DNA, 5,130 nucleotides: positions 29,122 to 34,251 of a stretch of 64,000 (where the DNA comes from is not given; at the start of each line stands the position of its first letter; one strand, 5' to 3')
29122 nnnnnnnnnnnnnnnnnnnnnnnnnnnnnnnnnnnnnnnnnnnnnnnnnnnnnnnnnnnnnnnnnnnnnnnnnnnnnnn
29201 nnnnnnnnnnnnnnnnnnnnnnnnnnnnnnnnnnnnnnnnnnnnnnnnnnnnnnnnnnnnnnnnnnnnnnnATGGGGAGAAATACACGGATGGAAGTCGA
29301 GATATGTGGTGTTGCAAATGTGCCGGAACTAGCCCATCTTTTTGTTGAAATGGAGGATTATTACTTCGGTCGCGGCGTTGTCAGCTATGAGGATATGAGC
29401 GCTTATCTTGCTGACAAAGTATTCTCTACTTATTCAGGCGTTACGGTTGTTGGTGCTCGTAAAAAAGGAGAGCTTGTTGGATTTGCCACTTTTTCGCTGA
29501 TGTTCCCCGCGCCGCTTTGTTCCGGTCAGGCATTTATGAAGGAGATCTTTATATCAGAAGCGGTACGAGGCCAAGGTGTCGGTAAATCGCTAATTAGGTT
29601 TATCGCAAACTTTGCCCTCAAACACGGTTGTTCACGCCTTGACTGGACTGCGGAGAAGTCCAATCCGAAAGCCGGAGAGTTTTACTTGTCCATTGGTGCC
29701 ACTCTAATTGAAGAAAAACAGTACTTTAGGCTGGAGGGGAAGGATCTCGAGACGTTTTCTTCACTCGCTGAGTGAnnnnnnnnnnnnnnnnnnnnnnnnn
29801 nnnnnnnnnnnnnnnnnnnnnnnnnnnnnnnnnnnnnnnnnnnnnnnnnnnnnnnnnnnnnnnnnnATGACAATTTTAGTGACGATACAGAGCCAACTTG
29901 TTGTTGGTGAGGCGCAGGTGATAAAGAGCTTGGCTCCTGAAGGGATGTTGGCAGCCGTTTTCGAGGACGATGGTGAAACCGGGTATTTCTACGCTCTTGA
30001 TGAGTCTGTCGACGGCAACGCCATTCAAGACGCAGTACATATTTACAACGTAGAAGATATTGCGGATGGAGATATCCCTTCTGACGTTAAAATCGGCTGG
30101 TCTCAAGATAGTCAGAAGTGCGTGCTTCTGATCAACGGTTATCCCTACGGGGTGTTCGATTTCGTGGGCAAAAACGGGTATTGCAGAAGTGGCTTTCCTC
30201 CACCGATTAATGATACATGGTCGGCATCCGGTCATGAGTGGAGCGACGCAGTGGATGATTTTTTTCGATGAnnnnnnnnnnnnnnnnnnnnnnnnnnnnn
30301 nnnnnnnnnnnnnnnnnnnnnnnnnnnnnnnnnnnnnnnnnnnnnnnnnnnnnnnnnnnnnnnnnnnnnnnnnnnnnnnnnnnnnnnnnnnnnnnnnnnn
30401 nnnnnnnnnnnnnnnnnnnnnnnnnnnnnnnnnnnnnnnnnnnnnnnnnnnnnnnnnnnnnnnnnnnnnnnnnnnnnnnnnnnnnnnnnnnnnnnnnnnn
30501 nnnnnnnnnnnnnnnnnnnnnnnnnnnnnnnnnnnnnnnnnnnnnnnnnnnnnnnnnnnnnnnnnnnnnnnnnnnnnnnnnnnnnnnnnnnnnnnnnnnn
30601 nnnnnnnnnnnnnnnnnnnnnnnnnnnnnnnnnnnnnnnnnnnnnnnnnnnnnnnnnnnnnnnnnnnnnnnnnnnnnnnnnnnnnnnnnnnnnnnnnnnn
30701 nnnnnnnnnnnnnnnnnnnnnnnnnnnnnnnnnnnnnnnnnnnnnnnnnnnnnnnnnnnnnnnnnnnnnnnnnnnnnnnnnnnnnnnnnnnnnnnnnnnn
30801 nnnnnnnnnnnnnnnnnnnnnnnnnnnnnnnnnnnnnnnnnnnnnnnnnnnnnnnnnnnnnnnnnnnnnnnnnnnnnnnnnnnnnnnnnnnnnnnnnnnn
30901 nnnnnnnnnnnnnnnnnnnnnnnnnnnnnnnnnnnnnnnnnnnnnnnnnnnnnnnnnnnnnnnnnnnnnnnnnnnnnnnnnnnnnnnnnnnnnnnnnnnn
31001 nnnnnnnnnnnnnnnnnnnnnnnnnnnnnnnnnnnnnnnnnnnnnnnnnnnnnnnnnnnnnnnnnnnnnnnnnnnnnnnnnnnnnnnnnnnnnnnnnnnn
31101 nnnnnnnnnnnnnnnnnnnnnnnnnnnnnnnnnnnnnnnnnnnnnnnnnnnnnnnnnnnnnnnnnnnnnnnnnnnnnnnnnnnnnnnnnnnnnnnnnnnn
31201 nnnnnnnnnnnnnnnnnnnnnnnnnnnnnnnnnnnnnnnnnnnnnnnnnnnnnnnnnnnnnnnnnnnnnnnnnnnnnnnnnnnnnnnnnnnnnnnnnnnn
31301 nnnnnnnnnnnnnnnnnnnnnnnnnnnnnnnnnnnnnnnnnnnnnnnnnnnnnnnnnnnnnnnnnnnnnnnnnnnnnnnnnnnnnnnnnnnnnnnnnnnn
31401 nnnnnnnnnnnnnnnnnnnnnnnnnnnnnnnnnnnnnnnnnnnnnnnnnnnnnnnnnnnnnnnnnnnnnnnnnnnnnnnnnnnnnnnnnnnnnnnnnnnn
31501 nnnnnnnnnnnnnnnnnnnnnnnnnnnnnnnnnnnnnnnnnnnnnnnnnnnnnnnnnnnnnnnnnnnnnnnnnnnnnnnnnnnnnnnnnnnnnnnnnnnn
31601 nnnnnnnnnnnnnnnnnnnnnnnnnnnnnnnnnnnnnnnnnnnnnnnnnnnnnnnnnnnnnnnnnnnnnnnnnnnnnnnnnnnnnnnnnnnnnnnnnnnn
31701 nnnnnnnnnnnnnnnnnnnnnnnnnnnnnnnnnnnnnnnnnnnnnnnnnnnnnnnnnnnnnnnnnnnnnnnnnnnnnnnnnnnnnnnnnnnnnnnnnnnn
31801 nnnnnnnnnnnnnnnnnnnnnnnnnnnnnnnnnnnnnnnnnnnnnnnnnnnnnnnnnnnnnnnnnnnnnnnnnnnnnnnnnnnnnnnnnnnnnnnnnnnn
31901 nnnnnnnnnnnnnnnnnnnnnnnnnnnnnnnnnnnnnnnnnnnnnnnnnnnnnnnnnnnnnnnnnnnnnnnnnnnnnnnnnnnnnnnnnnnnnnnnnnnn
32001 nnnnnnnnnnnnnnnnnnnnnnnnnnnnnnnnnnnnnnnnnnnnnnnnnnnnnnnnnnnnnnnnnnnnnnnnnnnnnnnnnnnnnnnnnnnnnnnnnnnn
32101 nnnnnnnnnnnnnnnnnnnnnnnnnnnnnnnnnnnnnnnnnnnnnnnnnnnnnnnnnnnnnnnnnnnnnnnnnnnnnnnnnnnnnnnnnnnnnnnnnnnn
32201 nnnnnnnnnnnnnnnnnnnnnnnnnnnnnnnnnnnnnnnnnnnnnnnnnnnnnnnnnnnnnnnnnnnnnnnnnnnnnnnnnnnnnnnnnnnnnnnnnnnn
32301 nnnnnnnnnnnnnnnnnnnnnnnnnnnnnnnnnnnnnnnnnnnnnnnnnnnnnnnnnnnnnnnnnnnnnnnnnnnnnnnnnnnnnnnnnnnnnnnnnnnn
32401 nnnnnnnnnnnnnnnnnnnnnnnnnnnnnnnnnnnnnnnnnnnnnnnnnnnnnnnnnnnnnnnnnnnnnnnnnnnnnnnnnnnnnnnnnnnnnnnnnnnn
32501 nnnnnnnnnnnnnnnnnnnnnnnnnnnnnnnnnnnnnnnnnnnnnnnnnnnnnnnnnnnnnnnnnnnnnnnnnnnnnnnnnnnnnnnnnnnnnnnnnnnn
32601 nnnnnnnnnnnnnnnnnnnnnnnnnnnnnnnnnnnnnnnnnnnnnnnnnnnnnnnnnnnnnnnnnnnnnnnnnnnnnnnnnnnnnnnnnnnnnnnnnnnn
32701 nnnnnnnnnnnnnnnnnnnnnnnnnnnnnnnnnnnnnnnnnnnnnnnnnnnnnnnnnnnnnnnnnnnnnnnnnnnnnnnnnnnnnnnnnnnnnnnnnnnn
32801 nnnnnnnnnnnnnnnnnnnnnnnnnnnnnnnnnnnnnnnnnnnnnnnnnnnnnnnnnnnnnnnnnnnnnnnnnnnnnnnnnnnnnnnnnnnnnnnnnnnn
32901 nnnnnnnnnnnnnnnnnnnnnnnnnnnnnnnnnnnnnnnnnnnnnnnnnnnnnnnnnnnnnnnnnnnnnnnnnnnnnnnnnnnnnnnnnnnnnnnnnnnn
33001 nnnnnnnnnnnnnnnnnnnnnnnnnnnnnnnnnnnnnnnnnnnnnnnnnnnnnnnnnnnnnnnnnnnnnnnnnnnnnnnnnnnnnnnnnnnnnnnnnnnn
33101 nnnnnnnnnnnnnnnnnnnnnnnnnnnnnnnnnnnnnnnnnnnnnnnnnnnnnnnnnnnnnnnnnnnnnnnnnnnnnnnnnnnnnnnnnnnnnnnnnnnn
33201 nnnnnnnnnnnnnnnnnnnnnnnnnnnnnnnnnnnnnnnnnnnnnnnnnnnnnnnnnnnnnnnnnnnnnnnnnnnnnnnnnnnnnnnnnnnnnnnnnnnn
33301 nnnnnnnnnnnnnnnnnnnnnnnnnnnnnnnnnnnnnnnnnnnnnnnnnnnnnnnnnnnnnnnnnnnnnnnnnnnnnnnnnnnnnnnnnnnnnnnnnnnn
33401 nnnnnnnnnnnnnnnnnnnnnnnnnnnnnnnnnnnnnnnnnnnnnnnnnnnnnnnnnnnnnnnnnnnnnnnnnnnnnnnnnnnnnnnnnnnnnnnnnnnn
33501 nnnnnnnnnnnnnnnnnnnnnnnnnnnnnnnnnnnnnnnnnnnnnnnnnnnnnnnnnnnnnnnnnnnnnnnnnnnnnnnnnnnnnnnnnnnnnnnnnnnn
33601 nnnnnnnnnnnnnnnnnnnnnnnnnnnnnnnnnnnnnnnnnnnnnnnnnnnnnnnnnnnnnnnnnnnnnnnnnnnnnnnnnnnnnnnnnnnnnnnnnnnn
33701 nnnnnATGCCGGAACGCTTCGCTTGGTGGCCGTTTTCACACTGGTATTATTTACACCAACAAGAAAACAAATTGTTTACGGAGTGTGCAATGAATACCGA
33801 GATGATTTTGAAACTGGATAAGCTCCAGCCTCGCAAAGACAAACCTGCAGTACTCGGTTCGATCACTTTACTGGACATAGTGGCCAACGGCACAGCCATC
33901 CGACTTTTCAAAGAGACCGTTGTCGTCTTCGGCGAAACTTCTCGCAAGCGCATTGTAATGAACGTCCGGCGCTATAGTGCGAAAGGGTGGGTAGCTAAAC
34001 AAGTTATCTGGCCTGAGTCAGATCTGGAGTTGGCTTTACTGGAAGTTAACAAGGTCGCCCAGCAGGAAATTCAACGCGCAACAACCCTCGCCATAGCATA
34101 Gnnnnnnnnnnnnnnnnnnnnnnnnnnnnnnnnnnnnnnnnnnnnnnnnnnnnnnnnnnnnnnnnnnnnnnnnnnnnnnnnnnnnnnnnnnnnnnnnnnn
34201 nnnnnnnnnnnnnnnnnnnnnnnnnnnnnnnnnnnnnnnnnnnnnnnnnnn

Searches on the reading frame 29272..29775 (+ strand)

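Call 49: search_protein_families(library=pfam, proteins=[window:29272-29775:+], max_evalue=0.01)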
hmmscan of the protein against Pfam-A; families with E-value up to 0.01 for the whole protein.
window:29272-29775:+ (167 aa): 4 families
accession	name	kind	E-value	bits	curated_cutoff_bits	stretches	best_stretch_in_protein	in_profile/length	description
PF00583.31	Acetyltransf_1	-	2.6e-15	57.1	20.7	1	46-142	24-115/116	Acetyltransferase (GNAT) family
PF13508.13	Acetyltransf_7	-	3.8e-09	37.3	27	1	59-142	5-81/84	Acetyltransferase (GNAT) domain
PF13673.13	Acetyltransf_10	-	7.6e-08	32.8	23.6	1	54-151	28-115/128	Acetyltransferase (GNAT) domain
PF14542.12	Acetyltransf_CG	-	0.0024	18.4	30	1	67-119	10-57/80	GCN5-related N-acetyl-transferase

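Call 50: search_protein_families(library=phrogs, proteins=[window:29272-29775:+], max_evalue=0.001)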
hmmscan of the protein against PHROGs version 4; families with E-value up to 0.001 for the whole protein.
window:29272-29775:+ (167 aa): 3 families
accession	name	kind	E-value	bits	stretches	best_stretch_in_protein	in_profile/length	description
phrog_1249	-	other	2.8e-14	54.2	1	19-157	23-162/180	acetyltransferase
phrog_3810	-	other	1.8e-09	38.7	1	55-142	59-141/155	acetyltransferase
phrog_21214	-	other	8.5e-06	26.9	1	25-143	23-122/129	acetyltransferase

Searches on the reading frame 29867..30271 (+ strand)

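Call 49: search_protein_families(library=pfam, proteins=[window:29867-30271:+], max_evalue=0.01)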
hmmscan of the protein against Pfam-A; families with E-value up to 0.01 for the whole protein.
window:29867-30271:+ (134 aa): 1 family
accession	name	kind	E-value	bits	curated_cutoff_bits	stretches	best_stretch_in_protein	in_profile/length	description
PF10008.16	DUF2251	-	2.4e-33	114.7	25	1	24-111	6-93/94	Uncharacterized protein conserved in bacteria (DUF2251)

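Call 50: search_protein_families(library=phrogs, proteins=[window:29867-30271:+], max_evalue=0.001)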
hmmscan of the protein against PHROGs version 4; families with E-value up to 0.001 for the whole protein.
window:29867-30271:+ (134 aa): 0 families

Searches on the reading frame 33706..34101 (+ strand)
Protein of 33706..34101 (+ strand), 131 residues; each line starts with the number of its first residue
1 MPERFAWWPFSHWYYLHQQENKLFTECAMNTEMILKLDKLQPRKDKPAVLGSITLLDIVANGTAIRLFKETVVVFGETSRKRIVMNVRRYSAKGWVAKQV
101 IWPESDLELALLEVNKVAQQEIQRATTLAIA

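Call 49: search_protein_families(library=pfam, proteins=[window:33706-34101:+], max_evalue=0.01)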
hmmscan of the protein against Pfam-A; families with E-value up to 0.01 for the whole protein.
window:33706-34101:+ (131 aa): 0 families

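Call 50: search_protein_families(library=phrogs, proteins=[window:33706-34101:+], max_evalue=0.001)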
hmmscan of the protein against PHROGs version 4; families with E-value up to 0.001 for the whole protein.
window:33706-34101:+ (131 aa): 1 family
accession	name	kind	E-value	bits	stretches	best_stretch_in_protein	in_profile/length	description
phrog_5125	-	unknown function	4.3e-57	191.6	1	29-131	1-103/103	-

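Call 99: search_solved_structures(query=window:33706-34101:+, max_evalue=1)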
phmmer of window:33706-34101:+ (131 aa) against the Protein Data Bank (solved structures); distinct sequences matched with E-value up to 1: 5.
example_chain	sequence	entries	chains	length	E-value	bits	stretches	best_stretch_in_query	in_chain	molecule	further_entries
4wn4_A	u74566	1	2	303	0.00055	23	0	38-91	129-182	Pentatricopeptide repeat protein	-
4pjr_A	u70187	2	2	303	0.0072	19.4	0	38-91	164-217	Pentatricopeptide repeat protein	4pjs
5orq_A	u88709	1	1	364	0.026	17.6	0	37-91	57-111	cPPR-Telo1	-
5orm_A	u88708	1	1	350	0.029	17.5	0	38-91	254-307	cPPR-Telo1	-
4pjq_A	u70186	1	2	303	0.26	14.4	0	38-91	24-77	Pentatricopeptide repeat protein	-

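Call 100: search_solved_structures(query=window:33706-34101:+, max_evalue=0.01, show_alignments=2)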
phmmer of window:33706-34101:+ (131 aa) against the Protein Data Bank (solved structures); distinct sequences matched with E-value up to 0.01: 2.
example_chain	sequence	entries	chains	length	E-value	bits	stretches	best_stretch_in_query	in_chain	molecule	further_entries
4wn4_A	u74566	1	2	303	0.00055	23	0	38-91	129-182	Pentatricopeptide repeat protein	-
4pjr_A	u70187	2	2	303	0.0072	19.4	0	38-91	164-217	Pentatricopeptide repeat protein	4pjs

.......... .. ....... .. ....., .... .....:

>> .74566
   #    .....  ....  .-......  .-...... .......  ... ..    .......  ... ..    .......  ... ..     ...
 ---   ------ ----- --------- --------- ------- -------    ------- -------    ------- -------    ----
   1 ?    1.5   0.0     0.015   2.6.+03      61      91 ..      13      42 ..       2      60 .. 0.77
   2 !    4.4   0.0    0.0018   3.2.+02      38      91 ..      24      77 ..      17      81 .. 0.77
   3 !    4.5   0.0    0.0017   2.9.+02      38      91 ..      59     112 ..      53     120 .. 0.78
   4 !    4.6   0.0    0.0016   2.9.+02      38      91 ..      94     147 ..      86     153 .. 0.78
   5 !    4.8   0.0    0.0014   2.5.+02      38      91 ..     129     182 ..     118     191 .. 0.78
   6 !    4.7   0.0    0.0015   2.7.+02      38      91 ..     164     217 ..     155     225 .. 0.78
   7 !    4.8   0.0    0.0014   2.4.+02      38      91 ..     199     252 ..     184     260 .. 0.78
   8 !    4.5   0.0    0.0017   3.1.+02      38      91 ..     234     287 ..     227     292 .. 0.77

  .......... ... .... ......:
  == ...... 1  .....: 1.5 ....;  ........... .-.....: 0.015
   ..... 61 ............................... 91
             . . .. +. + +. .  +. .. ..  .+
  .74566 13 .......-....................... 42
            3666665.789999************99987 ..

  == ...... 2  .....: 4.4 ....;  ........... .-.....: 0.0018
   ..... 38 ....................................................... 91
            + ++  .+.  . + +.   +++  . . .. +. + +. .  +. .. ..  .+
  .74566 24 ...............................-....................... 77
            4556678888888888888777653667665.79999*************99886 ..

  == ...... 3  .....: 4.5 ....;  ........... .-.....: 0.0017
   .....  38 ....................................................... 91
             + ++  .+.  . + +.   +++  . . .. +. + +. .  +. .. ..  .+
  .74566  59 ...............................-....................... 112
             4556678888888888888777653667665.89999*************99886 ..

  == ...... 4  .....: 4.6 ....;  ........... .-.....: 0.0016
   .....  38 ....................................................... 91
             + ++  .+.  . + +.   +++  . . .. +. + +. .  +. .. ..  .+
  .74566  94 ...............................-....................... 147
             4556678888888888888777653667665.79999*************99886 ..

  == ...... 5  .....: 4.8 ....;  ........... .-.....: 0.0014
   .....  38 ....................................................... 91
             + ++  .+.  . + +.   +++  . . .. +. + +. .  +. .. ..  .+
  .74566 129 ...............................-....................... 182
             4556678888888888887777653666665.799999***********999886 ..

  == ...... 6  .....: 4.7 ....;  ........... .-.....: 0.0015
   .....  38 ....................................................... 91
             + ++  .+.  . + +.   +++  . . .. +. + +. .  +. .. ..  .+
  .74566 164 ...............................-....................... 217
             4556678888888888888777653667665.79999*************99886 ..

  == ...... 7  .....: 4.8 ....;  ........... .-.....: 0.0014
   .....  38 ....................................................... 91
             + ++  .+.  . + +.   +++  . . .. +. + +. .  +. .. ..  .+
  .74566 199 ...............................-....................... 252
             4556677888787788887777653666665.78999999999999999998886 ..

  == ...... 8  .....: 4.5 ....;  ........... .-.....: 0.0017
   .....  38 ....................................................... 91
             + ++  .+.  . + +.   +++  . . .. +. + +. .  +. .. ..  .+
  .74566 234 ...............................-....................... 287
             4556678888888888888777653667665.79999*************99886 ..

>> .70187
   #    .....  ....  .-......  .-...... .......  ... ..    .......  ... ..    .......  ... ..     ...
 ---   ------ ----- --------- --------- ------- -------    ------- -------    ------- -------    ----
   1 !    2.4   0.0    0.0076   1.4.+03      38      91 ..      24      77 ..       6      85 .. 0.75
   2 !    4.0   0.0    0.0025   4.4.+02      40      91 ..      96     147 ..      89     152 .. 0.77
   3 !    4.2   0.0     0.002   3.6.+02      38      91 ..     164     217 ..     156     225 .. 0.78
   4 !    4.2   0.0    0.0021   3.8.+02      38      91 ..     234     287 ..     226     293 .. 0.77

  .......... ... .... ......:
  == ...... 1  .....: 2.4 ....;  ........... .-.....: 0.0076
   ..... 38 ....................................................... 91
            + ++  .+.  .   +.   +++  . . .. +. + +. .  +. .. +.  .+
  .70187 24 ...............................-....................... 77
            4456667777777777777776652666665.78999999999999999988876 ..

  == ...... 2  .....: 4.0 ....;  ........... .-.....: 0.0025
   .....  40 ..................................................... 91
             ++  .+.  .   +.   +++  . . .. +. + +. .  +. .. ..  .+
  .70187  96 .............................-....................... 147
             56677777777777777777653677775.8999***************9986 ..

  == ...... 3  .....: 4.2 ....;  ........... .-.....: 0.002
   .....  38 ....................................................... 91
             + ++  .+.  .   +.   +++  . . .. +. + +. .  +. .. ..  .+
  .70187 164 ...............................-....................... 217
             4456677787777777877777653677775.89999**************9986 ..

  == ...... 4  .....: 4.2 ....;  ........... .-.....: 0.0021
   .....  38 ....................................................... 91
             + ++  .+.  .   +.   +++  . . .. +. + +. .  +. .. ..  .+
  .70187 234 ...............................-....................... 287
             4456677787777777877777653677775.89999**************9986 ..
